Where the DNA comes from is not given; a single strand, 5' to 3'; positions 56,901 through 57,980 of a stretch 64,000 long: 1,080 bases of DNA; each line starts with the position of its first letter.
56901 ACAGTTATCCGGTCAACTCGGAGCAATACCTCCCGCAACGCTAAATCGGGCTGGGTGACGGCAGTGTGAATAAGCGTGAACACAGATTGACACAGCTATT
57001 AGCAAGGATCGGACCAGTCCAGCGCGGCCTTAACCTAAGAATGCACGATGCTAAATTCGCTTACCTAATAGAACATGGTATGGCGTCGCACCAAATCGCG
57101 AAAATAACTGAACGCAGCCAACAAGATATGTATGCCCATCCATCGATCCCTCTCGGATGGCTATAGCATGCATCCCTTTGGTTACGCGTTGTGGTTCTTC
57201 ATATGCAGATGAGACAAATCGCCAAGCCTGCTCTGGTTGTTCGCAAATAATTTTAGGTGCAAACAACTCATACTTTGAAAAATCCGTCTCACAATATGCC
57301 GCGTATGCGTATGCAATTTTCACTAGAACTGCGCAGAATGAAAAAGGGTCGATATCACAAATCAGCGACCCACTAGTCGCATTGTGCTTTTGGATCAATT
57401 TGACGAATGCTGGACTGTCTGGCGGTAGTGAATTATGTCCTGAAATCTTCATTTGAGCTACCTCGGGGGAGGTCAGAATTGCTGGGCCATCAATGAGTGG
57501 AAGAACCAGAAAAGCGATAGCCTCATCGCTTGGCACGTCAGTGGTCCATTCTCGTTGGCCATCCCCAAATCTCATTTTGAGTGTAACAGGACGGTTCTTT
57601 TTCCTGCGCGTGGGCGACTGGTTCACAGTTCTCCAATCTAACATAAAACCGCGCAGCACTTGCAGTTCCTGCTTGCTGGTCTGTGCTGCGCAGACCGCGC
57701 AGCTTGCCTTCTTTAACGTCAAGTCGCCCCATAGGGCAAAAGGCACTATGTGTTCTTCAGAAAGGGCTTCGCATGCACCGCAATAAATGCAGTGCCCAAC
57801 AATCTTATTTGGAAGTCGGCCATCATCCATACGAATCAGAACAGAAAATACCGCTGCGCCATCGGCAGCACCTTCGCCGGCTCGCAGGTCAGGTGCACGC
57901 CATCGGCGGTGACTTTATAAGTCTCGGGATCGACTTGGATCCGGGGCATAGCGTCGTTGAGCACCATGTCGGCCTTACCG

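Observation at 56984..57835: Low-GC single-gene island (HNH/zinc-finger nuclease-like ORF) inserted between ureC and ureE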

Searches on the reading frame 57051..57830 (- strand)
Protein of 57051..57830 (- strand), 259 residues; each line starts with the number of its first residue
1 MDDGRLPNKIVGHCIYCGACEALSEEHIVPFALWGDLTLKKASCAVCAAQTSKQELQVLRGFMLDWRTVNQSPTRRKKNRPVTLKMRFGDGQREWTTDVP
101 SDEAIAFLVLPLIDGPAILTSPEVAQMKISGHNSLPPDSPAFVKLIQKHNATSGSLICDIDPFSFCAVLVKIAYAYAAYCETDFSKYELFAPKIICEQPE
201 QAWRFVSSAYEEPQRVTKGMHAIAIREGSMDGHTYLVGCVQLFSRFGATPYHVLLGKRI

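Call 3: search_protein_families(library=pfam, proteins=[window:57051-57830:-], max_evalue=10)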
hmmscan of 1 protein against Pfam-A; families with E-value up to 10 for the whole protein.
window:57051-57830:- (259 aa): 1 family
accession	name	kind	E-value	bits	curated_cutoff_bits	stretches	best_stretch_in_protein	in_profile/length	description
PF14279.12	HNH_5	-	0.0022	18.3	27.5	1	14-50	1-42/56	HNH endonuclease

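Call 4: search_protein_families(library=padloc, proteins=[window:57051-57830:-], max_evalue=10)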
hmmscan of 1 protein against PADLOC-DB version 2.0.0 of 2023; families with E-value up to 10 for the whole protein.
window:57051-57830:- (259 aa): 0 families

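Call 5: search_protein_families(library=ncbifam, proteins=[window:57051-57830:-], max_evalue=10)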
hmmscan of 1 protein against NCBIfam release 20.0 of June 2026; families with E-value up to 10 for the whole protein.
window:57051-57830:- (259 aa): 1 family
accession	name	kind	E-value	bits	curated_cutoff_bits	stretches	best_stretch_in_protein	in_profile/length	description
NF050797.1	blaCESS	exception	0.044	13.1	525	1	80-122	117-157/296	CESS family extended-spectrum class A beta-lactamase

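Call 6: search_protein_families(library=phrogs, proteins=[window:57051-57830:-], max_evalue=10)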
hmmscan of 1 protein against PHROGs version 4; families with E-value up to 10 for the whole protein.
window:57051-57830:- (259 aa): 1 family
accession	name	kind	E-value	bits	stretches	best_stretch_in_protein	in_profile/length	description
phrog_2214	-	DNA, RNA and nucleotide metabolism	0.2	11.7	1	8-60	190-243/429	HNH endonuclease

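Call 7: find_homologous_proteins(query=window:57051-57830:-)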
Query window:57051-57830:- (259 aa): 16 proteins with E <= 0.001 among 200 candidates.
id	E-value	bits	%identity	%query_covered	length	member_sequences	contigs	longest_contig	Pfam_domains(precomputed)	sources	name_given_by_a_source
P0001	4.8e-176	601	100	100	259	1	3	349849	-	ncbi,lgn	-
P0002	9.8e-115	401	66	100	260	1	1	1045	-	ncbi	-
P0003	4.2e-99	349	64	89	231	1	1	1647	-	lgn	-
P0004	3.6e-94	333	57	98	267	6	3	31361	-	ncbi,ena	-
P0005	6.0e-89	316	57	98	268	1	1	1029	-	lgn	-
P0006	1.9e-31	128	39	95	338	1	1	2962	-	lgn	-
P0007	2.1e-27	114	35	95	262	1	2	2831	PF14279.13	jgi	jgi:hypothetical protein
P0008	2.0e-25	108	35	93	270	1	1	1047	PF14279.13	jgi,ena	-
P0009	6.1e-25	106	34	99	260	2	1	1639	-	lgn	-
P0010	1.1e-19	89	34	95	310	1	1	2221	-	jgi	jgi:hypothetical protein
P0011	2.1e-17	81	43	43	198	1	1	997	-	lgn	-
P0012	2.5e-17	81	32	99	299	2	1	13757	PF14279.13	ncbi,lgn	ncbi:MAG: hypothetical protein WA210_19230 [Burkholderiaceae bacterium]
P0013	5.3e-15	74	33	95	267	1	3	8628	PF14279.13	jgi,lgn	-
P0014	1.6e-12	66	29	94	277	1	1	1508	PF14279.13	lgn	-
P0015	9.8e-10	56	26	95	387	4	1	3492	PF14279.13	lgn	-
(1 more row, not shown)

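Call 9: find_encoding_contigs(protein=P0001, flank=8000, max_places=6)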
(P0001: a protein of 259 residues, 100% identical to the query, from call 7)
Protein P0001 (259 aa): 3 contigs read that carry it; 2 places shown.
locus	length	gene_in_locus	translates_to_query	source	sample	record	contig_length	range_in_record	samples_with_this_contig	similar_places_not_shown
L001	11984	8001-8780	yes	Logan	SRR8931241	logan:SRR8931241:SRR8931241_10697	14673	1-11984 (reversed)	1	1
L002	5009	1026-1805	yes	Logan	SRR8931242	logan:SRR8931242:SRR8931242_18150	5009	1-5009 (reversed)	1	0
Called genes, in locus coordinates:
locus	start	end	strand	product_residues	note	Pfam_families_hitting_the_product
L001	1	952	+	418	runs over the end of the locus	PF13433:Peripla_BP_5, PF13458:Peripla_BP_6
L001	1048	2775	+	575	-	PF13646:HEAT_2 (faint), PF02653:BPD_transp_2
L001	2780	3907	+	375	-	PF02653:BPD_transp_2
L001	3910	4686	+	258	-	PF00005:ABC_tran, PF13304:AAA_21 (faint), PF12399:BCA_ABC_TP_C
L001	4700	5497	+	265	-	PF00005:ABC_tran, PF13304:AAA_21 (faint)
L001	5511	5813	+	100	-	PF00547:Urease_gamma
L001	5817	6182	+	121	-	PF00699:Urease_beta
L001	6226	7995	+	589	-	PF00449:Urease_alpha, PF01979:Amidohydro_1, PF07969:Amidohydro_3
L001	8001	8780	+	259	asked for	-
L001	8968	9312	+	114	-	PF05194:UreE_C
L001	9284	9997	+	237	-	PF01730:UreF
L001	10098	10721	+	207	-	PF02492:cobW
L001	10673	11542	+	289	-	PF01774:UreD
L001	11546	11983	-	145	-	?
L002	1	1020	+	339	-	?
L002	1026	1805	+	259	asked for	-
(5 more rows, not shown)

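Call 10: find_encoding_contigs(protein=P0004, flank=8000, max_places=6)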
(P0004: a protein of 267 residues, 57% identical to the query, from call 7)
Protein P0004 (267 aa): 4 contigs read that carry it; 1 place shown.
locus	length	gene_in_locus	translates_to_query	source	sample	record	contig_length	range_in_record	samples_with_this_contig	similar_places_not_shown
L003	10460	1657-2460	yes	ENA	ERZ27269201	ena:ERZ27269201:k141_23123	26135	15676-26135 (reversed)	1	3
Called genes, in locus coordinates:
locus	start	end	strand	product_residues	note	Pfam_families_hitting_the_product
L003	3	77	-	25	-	?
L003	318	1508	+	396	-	PF02661:Fic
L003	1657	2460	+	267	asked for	-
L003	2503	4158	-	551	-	-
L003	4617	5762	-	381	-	PF04313:HSDR_N (weak), PF13588:HSDR_N_2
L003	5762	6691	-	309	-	PF14338:Mrr_N, PF04471:Mrr_cat, PF22722:NA-iREase1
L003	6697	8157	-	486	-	PF12161:HsdM_N, PF02384:N6_Mtase, PF01170:UPF0020, PF07669:Eco57I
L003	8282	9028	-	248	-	PF00106:adh_short, PF13561:adh_short_C2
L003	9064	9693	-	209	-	-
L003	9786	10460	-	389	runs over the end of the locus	-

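Call 11: find_encoding_contigs(protein=P0012, flank=8000, max_places=4)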
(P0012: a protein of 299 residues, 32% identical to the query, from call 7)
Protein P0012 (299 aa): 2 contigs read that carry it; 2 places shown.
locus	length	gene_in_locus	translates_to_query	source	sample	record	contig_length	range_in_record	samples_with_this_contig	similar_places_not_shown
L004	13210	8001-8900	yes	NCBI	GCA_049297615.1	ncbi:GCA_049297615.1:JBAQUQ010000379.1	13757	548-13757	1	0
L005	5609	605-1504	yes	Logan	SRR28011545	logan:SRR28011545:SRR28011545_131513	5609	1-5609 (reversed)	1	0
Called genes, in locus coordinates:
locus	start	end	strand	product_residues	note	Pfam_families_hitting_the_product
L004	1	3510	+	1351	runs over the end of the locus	PF21073:GDH_HM1, PF21076:GDH_ACT2, PF21079:GDH_HM2, PF21077:GDH_ACT3, PF21078:GDH_HM3, PF05088:Bac_GDH_CD, PF21074:GDH_C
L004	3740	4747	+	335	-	PF03480:DctP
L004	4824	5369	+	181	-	PF04290:DctQ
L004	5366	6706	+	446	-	PF06808:DctM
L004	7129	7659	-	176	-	PF01872:RibD_C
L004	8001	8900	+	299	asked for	PF14279:HNH_5 (faint)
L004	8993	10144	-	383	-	-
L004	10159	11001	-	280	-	PF00069:Pkinase, PF01636:APH (faint), PF07714:PK_Tyr_Ser-Thr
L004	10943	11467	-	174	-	-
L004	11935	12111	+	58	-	-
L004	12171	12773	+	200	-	-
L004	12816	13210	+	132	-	?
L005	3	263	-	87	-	?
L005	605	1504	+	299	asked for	PF14279:HNH_5 (faint)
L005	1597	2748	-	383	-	-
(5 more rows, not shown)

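Call 12: find_encoding_contigs(protein=P0013, flank=8000, max_places=4)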
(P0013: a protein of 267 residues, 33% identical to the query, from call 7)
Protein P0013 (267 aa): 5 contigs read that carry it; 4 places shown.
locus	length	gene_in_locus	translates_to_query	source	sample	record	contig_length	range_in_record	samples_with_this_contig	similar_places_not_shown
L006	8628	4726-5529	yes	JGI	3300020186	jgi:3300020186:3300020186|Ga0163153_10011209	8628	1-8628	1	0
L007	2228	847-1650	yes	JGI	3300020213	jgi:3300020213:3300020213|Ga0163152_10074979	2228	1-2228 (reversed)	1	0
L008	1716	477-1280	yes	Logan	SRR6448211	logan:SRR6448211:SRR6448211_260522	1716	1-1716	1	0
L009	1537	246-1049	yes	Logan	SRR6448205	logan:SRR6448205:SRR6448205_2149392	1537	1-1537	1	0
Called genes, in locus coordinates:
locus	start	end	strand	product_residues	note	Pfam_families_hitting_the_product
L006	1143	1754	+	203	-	-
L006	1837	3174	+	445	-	PF13638:PIN_4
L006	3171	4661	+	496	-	PF12161:HsdM_N, PF02384:N6_Mtase, PF07669:Eco57I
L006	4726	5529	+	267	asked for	PF14279:HNH_5 (weak)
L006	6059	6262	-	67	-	-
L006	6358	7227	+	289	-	PF09370:PEP_hydrolase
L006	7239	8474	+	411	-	PF06792:UPF0261, PF23189:UPF0261_C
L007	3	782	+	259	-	?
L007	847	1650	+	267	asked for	PF14279:HNH_5 (weak)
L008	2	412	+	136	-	?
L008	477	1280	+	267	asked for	PF14279:HNH_5 (weak)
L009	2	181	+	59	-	?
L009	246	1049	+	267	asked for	PF14279:HNH_5 (weak)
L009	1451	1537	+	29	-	?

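Call 13: find_encoding_contigs(protein=P0015, flank=8000, max_places=4)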
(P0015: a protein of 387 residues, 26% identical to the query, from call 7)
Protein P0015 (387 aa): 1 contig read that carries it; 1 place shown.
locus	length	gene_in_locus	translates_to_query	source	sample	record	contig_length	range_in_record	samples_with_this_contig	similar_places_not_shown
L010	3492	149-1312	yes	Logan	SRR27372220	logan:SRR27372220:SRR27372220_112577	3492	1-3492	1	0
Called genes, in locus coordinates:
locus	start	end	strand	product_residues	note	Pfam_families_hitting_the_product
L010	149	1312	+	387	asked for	PF14279:HNH_5 (weak)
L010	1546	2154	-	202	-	PF18306:LDcluster4, PF03641:Lysine_decarbox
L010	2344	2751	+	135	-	PF01022:HTH_5, PF12802:MarR_2 (faint), PF12840:HTH_20, PF09339:HTH_IclR (weak)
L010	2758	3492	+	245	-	?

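Call 19: search_solved_structures(query=A1, max_evalue=10, show_alignments=2)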
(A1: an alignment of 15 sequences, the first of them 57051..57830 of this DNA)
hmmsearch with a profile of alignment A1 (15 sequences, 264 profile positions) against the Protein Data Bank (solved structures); distinct sequences matched with E-value up to 10: 10.
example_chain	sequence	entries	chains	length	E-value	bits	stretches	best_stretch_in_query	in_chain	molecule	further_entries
8zq9_B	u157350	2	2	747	0.011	18.7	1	14-51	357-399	a protein | HNH nuclease domain-containing protein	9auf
8w2z_A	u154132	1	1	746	0.011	18.7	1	14-51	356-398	HNH nuclease domain-containing protein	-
8w2s_A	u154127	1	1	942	0.015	18.2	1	14-51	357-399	HNH nuclease domain-containing protein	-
9lgi_A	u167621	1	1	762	0.071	16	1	14-51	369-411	HNH nuclease domain-containing protein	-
4h9d_A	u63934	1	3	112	0.16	14.9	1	14-51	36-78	HNH endonuclease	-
8zdr_C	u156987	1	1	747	0.4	13.5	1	14-51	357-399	a protein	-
9k30_A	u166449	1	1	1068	0.82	12.5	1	7-51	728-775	TbaIscB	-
9k32_A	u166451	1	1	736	1.1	12.1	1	14-51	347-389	HNH nuclease domain-containing protein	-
9nvu_P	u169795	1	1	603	1.6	11.6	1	9-54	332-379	OrufIscB-REC-swap 49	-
9wxh_C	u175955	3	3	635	2.2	11.1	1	55-109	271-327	CRISPR type III-associated protein domain-containing protein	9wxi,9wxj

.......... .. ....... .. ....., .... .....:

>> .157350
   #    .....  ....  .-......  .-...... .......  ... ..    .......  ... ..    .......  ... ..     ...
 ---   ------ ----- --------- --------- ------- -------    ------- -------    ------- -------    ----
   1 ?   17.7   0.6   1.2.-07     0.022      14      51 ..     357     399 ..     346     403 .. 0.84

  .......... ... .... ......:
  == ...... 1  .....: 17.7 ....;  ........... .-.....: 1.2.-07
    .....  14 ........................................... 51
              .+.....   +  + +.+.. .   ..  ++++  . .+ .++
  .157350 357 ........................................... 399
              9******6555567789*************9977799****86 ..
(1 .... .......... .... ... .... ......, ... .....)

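Call 27: predict_structure(alignment_id=A1)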
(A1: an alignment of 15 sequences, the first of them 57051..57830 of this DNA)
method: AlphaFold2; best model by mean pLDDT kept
length: 259 residues; sequences in the alignment: 15
mean_pLDDT: 89.0   pTM: 0.88
mean pLDDT of the five models: 89.0, 88.1, 86.9, 86.5, 86.3
residues with pLDDT >= 90: 171; 70-90: 68; 50-70: 16; < 50: 4
segments of 3 or more residues with pLDDT < 50: none
pLDDT, mean of each block of 10 residues (from residue 1): 69 96 94 92 96 94 90 83 93 95 86 89 78 74 92 86 95 97 96 95 92 59 92 94 88 96
secondary structure, 60 per line:
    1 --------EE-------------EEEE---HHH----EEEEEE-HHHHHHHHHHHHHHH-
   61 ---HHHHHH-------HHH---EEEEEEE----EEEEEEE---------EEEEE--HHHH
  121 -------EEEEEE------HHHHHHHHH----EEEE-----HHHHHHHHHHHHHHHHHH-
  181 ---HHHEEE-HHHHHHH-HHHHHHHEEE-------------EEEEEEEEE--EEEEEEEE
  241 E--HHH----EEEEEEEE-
elements in order: E24-27 E38-43 H45-59 H64-69 E83-89 E94-100 E110-114 H117-120 E128-133 H140-148 E153-156 H162-179 E187-189 H191-197 H199-205 E206-208 E222-230 E233-241 E251-258

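Call 28: search_protein_representatives(alignment_id=A1)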
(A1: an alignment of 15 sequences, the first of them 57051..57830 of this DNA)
Query: 15 sequences, 264 profile positions. Proteins with E-value up to 0.001 (for the whole library): 5293; up to 1e-10: 3875; up to 1e-30: 2010. The best 150 are listed.
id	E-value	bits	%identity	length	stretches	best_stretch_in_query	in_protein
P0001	1.4e-99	349.5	-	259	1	4-261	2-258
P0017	4.0e-82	292.3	-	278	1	6-261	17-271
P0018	3.3e-81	289.2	-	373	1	8-262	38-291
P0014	2.8e-78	279.7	-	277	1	3-262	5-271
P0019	2.4e-76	273.3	-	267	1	7-261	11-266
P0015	3.1e-76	272.9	-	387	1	7-262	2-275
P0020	1.6e-75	270.7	-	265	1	6-261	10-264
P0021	2.5e-75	270.0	-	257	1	10-260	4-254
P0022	4.8e-75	269.0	-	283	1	6-261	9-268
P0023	7.1e-75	268.5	-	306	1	3-262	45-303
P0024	2.5e-74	266.7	-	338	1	7-262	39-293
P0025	2.9e-74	266.5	-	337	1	8-260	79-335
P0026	1.0e-73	264.7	-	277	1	1-263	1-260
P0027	1.9e-73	263.8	-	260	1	5-262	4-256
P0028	2.2e-73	263.6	-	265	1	7-261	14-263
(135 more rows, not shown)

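Call 31: fold_search(model_id=the predicted structure, library=pdb)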
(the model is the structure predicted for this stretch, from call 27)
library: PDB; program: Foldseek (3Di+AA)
matches with E <= 10: 447; with E <= 0.001: 0
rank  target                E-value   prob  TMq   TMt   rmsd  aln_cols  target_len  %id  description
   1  9d7b_D                1.1e-01  0.08  0.13  0.13  21.9       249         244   10  OXA-58-NA-1-157 7.5 min complex (released 2024-12-11)
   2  1wch                  1.3e-01  0.06  0.11  0.10  19.7       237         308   11  Crystal structure of PTPL1 human tyrosine phosphatase mutated in colorectal cancer - evidence for a second phosphotyrosi (released 2004-12-14)
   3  4r4u_C                4.1e-01  0.04  0.15  0.14  21.1       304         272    9  Crystal structure of acyl-CoA thioesterase tesB from Yersinia pestis in complex with coenzyme A (released 2015-04-15)
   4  2jhe_A                4.3e-01  0.08  0.14  0.19  16.3       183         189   10  N-terminal domain of TyrR transcription factor (residues 1 - 190) (released 2008-06-24)
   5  4y0u_D                4.6e-01  0.04  0.12  0.13  20.6       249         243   10  Crystal Structure of 6Alpha-Hydroxymethylpenicillanate Complexed with OXA-58, a Carbapenem hydrolyzing Class D betalac (released 2016-01-13)
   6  4y0u_C                6.1e-01  0.03  0.12  0.13  21.6       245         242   10  Crystal Structure of 6Alpha-Hydroxymethylpenicillanate Complexed with OXA-58, a Carbapenem hydrolyzing Class D betalac (released 2016-01-13)
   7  9r2r_C                8.7e-01  0.04  0.10  0.16  20.8       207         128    7  De novo designed M7 protein fold (released 2025-05-14)
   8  4r9z_A                9.7e-01  0.04  0.17  0.17  18.5       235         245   12  Mycobacterium avium subs paratuberculosis tesB protein MAP1729c (released 2014-10-08)
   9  6n6y                  1.0e+00  0.02  0.12  0.12  21.2       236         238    7  OXA-23 mutant F110A/M221A neutral pH form meropenem complex (released 2018-12-19)
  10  5ka8                  1.0e+00  0.02  0.11  0.10  19.9       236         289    9  Protein Tyrosine Phosphatase 1B L192A mutant, open state (released 2017-03-01)
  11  3hrr_A                1.1e+00  0.04  0.15  0.13  20.2       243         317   12  The Product Template Domain from PksA with Harris Compound Bound (released 2009-10-20)
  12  9uzt                  1.1e+00  0.02  0.13  0.12  17.9       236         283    7  Crystal structure of human PTPN2 with inhibitor K-38 (released 2025-12-17)
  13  6tqn_Y                1.1e+00  0.01  0.10  0.03  20.0       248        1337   11  rrn anti-termination complex without S4 (released 2020-08-05)
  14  6zj8_A                1.2e+00  0.12  0.12  0.19   4.5        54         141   13  Structure of the PAS domain from Bordetella pertussis BvgS (released 2020-11-11)
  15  8oii_A                1.2e+00  0.04  0.18  0.07  19.5       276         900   11  Cryo-EM KSB domain of RhiE from Burkholderia rhizoxinica (released 2024-04-03)
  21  8jxm_B                1.3e+00  0.02  0.13  0.07  18.2       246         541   13  Human 3-methylcrotonyl-CoA carboxylase in BCCP-H2 state with MCoA (released 2024-07-03)
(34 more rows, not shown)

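Call 34: search_dna_similar(query=window:57051-57830:-, collection=plasmids, mode=protein, max_evalue=0.001, max_rows=25)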
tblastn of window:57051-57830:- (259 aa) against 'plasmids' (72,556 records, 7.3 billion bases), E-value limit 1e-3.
Records with a match: 4; places in all: 4; records where one place covers at least 80% of the query: 2.
Best place of each record, by identity: <60% 4.
By first word of the organism name: Rhizobium 2; Paraburkholderia 1; Polymorphobacter 1.
By predicted mobility (MOB-suite, as given by PLSDB): non-mobilizable 2; conjugative 2.
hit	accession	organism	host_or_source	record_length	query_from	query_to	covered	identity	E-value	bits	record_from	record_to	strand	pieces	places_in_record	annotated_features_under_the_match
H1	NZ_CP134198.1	Paraburkholderia sp. FT54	single cell,Rhizosphere soil of Tomato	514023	12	256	95%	29.2%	9e-14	78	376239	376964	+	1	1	HNH endonuclease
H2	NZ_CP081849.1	Polymorphobacter megasporae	Megaspora,lichen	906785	11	253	94%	28.6%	5e-15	82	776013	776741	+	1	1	HNH endonuclease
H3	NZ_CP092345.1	Rhizobium gallicum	Phaseolus vulgaris,Cell culture,nodule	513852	12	120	42%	32.2%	4e-8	61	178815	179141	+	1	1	HNH endonuclease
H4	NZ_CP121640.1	Rhizobium leguminosarum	Trifolium ambiguum,cell culture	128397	12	113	39%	33.3%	3e-7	58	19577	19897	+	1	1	HNH endonuclease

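Call 35: search_dna_similar(query=window:57051-57830:-, collection=phages, mode=protein, max_evalue=0.001, max_rows=25)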
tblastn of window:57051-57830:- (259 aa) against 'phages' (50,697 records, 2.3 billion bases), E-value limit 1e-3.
No match.

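Call 36: get_annotated_region(hit=H1, flank=8000)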
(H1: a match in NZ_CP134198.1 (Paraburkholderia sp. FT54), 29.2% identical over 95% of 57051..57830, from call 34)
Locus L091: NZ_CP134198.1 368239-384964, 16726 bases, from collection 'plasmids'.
description: Paraburkholderia sp. FT54 plasmid unnamed1, complete sequence
organism: Paraburkholderia sp. FT54 (NCBI taxid 3074437)
taxonomy: Bacteria; Pseudomonadota; Betaproteobacteria; Burkholderiales; Burkholderiaceae; Paraburkholderia; Paraburkholderia sp. FT54
host: -; source: single cell,Rhizosphere soil of Tomato; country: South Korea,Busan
typing (MOB-suite, as given by PLSDB): non-mobilizable; mating-pair formation MPF_T
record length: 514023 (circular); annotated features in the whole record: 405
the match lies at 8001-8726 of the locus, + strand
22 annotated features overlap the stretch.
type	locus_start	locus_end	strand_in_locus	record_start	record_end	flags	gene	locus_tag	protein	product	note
CDS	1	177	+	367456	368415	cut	-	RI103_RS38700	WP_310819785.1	SOS response-associated peptidase family protein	GO:0006974 - DNA damage response [Evidence IEA]; GO:0018142 - protein-DNA covalent cross-linking [Evidence IEA]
CDS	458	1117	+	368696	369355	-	-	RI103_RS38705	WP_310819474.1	site-specific integrase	GO:0015074 - DNA integration [Evidence IEA]; GO:0006310 - DNA recombination [Evidence IEA]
CDS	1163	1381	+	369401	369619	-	-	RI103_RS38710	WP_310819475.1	hypothetical protein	-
CDS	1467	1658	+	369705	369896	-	-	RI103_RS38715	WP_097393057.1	hypothetical protein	-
CDS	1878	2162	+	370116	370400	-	-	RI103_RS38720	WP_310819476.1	hypothetical protein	-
CDS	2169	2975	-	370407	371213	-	-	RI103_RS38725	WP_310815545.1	IS5 family transposase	-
CDS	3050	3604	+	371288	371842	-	-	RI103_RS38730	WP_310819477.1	hypothetical protein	-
CDS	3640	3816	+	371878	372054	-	-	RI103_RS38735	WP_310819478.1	hypothetical protein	-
CDS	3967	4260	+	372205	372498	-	-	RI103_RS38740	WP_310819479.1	DUF6232 family protein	-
CDS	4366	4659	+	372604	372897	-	-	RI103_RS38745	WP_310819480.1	H-NS histone family protein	-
CDS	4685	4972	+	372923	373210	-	-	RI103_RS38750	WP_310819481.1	hypothetical protein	-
CDS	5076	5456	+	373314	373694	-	-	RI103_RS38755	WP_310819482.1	hypothetical protein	-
CDS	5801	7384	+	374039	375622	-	-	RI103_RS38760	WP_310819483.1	DUF262 domain-containing protein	-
CDS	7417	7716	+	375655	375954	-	-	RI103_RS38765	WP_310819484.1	hypothetical protein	-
CDS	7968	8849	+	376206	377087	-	-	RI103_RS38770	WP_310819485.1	HNH endonuclease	-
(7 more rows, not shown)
